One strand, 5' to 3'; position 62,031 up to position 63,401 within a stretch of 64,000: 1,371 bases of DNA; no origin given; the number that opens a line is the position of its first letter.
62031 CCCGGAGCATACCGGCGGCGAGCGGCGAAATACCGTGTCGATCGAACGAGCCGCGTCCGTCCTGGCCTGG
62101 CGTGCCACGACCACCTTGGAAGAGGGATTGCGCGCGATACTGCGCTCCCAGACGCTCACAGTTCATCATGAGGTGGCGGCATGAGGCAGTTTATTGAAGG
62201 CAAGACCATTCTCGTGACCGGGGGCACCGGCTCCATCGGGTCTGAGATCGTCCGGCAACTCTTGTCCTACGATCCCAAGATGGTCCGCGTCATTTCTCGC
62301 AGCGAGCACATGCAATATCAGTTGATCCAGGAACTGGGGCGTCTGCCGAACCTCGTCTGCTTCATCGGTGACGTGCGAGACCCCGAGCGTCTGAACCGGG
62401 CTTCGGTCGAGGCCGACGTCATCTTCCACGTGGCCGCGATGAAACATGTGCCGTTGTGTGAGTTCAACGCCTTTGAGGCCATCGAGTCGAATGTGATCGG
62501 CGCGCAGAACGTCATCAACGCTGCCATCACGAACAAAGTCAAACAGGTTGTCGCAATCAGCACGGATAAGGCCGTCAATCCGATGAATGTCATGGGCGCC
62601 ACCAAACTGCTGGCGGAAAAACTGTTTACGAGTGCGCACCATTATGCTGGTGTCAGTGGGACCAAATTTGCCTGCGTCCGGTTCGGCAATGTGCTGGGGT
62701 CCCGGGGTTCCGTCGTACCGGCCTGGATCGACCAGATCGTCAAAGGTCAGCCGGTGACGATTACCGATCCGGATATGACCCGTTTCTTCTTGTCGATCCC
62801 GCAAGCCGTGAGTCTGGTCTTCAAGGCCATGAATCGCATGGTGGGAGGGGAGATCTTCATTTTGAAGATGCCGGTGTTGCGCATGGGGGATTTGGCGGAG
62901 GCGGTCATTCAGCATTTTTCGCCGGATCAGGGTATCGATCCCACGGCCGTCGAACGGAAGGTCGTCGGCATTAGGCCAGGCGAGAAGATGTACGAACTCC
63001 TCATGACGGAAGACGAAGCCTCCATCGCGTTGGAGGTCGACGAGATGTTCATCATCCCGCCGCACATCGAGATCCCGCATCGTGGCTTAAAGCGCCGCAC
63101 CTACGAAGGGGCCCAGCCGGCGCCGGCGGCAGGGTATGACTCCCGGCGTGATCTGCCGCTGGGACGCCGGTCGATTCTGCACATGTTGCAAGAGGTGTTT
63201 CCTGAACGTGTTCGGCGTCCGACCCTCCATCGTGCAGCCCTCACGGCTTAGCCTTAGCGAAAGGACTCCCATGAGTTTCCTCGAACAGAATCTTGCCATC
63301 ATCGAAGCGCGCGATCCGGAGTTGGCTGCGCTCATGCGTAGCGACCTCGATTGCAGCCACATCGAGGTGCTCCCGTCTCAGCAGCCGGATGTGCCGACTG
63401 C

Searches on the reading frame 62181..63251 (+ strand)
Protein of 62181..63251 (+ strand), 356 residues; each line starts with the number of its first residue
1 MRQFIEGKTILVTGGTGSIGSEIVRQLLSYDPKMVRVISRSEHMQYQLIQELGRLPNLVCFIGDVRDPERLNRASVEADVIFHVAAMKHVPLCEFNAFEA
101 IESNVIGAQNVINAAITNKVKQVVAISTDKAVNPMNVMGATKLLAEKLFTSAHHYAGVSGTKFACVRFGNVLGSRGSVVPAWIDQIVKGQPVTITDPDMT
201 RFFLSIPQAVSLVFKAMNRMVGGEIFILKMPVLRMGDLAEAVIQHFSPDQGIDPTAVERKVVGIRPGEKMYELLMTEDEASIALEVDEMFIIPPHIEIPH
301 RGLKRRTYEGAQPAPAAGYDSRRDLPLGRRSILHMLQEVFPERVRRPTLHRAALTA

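Call 6: search_protein_families(library=pfam, proteins=[window:62181-63251:+], max_evalue=0.01)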
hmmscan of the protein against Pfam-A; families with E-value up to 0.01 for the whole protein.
window:62181-63251:+ (356 aa): 11 families
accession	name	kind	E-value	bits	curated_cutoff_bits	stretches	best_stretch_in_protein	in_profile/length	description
PF02719.21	Polysacc_synt_2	-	6.8e-106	354.2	20.2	1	10-292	1-291/293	Polysaccharide biosynthesis protein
PF01370.27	Epimerase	-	1.4e-25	90.6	20.9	1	10-225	1-236/240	NAD dependent epimerase/dehydratase family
PF01073.25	3Beta_HSD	-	4e-18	65.9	22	1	11-134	1-122/280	3-beta hydroxysteroid dehydrogenase/isomerase family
PF16363.11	GDP_Man_Dehyd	-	1.3e-16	61.4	27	1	11-129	1-130/332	GDP-mannose 4,6 dehydratase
PF04321.23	RmlD_sub_bind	-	8.2e-12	45.2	27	1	9-177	2-157/287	RmlD substrate binding domain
PF13460.12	NAD_binding_10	-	2.4e-11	44.3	27.2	1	14-134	1-104/184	NAD(P)H-binding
PF07993.18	NAD_binding_4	-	2.3e-10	40.5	20.1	1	12-134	1-142/258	Male sterility protein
PF00106.31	adh_short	-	9.9e-08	32.1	26.6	1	8-155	1-166/195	short chain dehydrogenase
PF05368.20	NmrA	-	3.6e-07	30.5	27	1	8-128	3-107/298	NmrA-like family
PF08659.16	KR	-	1.6e-05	25.3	22.6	1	9-79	2-76/180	KR domain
PF02254.24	TrkA_N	-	0.0013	19.4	23.8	1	15-80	5-64/116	TrkA-N domain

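Call 7: search_protein_families(library=ncbifam, proteins=[window:62181-63251:+], max_evalue=0.01)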
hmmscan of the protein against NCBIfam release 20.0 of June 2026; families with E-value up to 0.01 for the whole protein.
window:62181-63251:+ (356 aa): 53 families (the best 25 are shown)
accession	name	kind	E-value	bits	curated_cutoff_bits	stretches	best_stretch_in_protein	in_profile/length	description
TIGR03589.1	PseB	equivalog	1.2e-100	336.6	407.75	1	5-305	2-292/324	UDP-N-acetylglucosamine 4,6-dehydratase (inverting)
TIGR04130.1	FnlA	equivalog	4.5e-71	239.5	730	1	6-296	3-286/337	UDP-N-acetylglucosamine 4,6-dehydratase/5-epimerase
TIGR04180.1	EDH_00030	hypoth_equivalog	7.3e-18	64.6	475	1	10-245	1-255/297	NAD-dependent 4,6-dehydratase LegB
TIGR03466.1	HpnA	hypoth_equivalog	2.7e-15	56.1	367.65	1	9-132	2-117/327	hopanoid-associated sugar epimerase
TIGR02622.1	CDP_4_6_dhtase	equivalog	2.1e-14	53.4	278.45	1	5-132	2-133/352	CDP-glucose 4,6-dehydratase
TIGR01179.1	galE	equivalog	1.8e-13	50.1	262.3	1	10-175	2-180/332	UDP-glucose 4-epimerase GalE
TIGR01181.1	dTDP_gluc_dehyt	equivalog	3.2e-12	46.2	365.1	1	10-131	2-128/321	dTDP-glucose 4,6-dehydratase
NF042423.1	oxyalk_red_Shew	equivalog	8.3e-12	44.8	580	1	8-129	9-119/331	2-alkyl-3-oxoalkanoate reductase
TIGR01214.1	rmlD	equivalog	9.1e-11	41.4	224.05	1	9-152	1-138/285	dTDP-4-dehydrorhamnose reductase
NF042422.1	oxyalk_red_OleD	equivalog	9.5e-11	41.6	580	1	10-131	3-113/329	2-alkyl-3-oxoalkanoate reductase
NF052578.1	StrlDmthSdmBMthl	equivalog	8.5e-10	38.9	600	1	9-140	2-124/328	sterol demethylase protein SdmB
NF041293.1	G6PDh_Azf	equivalog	6.6e-08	32.3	400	1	8-136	3-123/252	NAD-dependent glucose-6-phosphate dehydrogenase Azf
TIGR02197.1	heptose_epim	equivalog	1.5e-07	30.9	274.6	1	10-175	1-174/316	ADP-glyceromanno-heptose 6-epimerase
TIGR01746.1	Thioester-redct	subfamily_domain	4.1e-07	29.6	213.35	1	9-141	1-148/371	thioester reductase domain-containing protein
NF007956.0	PRK10675.1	subfamily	4.2e-07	29.4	394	1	10-127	3-123/338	UDP-glucose 4-epimerase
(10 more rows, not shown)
